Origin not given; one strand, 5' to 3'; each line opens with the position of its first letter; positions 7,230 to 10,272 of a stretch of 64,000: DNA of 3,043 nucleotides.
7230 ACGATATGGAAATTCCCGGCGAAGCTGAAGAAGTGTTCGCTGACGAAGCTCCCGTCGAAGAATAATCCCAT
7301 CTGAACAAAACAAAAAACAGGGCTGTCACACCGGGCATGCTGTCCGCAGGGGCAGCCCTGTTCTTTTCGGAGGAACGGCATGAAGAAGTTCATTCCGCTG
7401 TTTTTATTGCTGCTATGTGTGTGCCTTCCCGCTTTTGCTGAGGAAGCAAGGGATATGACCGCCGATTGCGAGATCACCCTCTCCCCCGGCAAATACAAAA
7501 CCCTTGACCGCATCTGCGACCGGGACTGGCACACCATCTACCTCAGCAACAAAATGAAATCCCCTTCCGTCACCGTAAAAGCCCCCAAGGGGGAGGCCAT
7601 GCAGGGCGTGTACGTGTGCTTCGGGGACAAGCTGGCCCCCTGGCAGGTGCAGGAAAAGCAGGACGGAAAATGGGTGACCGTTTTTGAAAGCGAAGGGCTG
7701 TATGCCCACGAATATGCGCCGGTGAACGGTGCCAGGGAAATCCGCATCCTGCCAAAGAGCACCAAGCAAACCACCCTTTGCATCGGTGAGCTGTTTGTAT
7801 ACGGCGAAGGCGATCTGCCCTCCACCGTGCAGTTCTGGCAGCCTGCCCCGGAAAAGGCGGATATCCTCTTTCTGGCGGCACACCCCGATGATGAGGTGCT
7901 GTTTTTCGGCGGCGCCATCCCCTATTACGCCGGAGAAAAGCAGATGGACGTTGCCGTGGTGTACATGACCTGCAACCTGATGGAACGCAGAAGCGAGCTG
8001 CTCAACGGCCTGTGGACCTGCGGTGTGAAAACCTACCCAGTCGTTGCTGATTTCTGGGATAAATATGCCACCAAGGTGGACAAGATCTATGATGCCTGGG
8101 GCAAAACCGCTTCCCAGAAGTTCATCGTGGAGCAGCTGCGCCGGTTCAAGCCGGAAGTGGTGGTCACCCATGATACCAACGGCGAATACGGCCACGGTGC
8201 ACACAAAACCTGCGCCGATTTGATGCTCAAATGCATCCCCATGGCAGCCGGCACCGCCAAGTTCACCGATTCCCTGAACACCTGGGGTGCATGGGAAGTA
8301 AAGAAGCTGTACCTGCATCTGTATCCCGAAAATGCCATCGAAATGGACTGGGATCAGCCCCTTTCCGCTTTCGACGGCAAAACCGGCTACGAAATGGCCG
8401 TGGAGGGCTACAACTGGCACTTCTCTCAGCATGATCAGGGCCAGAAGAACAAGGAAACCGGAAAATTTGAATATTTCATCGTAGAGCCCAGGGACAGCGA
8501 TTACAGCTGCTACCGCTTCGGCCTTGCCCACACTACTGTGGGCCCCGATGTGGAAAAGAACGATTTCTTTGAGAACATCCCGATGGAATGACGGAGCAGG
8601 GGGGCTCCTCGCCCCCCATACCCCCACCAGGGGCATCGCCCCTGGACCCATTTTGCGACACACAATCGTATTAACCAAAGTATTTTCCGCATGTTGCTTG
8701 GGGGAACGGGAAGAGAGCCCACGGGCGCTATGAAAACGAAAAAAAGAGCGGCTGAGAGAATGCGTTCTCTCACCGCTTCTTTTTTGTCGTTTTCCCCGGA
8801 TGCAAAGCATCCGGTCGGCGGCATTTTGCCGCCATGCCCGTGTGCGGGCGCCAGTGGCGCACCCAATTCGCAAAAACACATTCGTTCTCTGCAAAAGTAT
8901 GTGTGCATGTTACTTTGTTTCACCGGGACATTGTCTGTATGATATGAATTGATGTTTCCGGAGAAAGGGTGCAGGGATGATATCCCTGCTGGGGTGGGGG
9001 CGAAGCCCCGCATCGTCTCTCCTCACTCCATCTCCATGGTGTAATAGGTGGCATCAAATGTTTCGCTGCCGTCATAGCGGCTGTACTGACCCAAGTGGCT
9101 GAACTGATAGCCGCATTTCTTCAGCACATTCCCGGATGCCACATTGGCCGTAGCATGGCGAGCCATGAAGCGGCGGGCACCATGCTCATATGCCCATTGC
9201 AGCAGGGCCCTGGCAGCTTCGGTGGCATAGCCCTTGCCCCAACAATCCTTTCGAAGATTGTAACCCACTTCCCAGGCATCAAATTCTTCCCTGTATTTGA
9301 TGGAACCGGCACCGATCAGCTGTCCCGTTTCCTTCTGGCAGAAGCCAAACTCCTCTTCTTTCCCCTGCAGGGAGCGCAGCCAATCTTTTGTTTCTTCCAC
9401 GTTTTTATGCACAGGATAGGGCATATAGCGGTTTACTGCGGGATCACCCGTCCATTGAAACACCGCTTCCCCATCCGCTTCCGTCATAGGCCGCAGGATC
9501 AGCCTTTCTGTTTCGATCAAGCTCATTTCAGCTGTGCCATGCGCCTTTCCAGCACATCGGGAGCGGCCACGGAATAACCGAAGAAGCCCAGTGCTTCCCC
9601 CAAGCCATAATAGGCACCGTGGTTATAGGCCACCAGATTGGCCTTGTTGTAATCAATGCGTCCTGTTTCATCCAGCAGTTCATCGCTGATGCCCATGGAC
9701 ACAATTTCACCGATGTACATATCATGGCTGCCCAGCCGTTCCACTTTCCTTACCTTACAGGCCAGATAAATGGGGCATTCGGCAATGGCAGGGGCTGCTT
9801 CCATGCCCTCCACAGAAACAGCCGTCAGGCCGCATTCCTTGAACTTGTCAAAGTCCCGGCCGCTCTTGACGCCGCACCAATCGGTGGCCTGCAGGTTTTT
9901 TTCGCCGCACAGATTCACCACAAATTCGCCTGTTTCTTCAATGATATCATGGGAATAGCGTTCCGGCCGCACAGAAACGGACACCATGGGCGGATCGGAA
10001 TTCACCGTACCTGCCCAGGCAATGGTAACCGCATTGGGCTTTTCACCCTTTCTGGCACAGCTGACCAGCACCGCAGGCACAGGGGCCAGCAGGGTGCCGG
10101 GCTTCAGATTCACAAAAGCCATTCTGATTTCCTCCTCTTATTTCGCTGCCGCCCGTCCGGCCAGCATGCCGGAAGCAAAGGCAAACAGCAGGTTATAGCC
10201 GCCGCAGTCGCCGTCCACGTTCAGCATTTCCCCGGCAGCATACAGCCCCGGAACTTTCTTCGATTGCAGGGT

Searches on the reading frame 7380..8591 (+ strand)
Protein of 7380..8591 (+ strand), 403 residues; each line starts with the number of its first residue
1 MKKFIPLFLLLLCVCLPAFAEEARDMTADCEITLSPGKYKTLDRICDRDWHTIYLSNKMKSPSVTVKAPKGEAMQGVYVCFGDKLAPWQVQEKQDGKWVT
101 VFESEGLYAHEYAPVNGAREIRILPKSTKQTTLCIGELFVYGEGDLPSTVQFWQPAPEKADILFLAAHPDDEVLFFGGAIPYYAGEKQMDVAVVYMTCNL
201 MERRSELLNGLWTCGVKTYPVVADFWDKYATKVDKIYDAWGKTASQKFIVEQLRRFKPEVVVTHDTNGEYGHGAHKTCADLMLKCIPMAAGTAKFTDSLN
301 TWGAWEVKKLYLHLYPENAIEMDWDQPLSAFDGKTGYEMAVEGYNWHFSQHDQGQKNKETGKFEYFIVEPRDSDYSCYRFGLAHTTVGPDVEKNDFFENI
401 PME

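Call 48: find_encoding_contigs(protein=window:7380-8591:+, flank=2500, max_places=10)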
Protein window:7380-8591:+ (403 aa): no gene with exactly this product is on record in the collection.

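Call 59: search_protein_families(library=pfam, proteins=[window:7380-8591:+], max_evalue=0.01)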
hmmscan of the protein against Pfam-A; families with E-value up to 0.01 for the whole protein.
window:7380-8591:+ (403 aa): 1 family
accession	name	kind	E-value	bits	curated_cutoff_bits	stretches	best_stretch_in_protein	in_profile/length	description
PF02585.22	PIG-L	-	3.3e-14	53.9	28.2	1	163-284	1-127/129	GlcNAc-PI de-N-acetylase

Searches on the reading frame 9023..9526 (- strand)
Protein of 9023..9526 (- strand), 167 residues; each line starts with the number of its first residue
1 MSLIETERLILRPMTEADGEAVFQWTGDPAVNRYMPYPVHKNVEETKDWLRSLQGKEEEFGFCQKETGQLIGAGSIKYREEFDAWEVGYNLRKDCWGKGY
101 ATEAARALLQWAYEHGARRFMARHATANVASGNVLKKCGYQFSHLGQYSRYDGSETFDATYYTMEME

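Call 47: find_encoding_contigs(protein=window:9023-9526:-, flank=2500, max_places=10)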
Protein window:9023-9526:- (167 aa): no gene with exactly this product is on record in the collection.

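Call 59: search_protein_families(library=pfam, proteins=[window:9023-9526:-], max_evalue=0.01)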
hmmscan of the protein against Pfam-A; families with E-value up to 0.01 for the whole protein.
window:9023-9526:- (167 aa): 4 families
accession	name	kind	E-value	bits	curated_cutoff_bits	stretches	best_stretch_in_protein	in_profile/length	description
PF13302.13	Acetyltransf_3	-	1.5e-36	126.6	25.4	1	8-141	1-138/138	Acetyltransferase (GNAT) domain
PF00583.31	Acetyltransf_1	-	7.2e-14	52.5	20.7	1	38-140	20-116/116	Acetyltransferase (GNAT) family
PF13420.13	Acetyltransf_4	-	7.3e-12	46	24.3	1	12-159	2-153/155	Acetyltransferase (GNAT) domain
PF12746.13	GNAT_acetyltran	-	0.00085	19.5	26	1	49-144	147-238/243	GNAT acetyltransferase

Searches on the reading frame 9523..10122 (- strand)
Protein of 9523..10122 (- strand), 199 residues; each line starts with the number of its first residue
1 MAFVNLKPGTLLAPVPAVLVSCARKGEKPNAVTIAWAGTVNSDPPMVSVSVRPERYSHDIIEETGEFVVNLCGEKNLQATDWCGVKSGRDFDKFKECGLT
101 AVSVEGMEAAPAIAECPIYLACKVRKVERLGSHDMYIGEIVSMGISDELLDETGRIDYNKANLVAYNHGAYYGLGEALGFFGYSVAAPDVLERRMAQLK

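Call 59: search_protein_families(library=pfam, proteins=[window:9523-10122:-], max_evalue=0.01)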
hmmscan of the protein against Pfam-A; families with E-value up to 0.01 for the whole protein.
window:9523-10122:- (199 aa): 1 family
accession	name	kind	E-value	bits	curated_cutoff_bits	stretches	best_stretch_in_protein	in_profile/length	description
PF01613.24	Flavin_Reduct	-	2.9e-31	109.1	27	1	14-171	5-149/153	Flavin reductase like domain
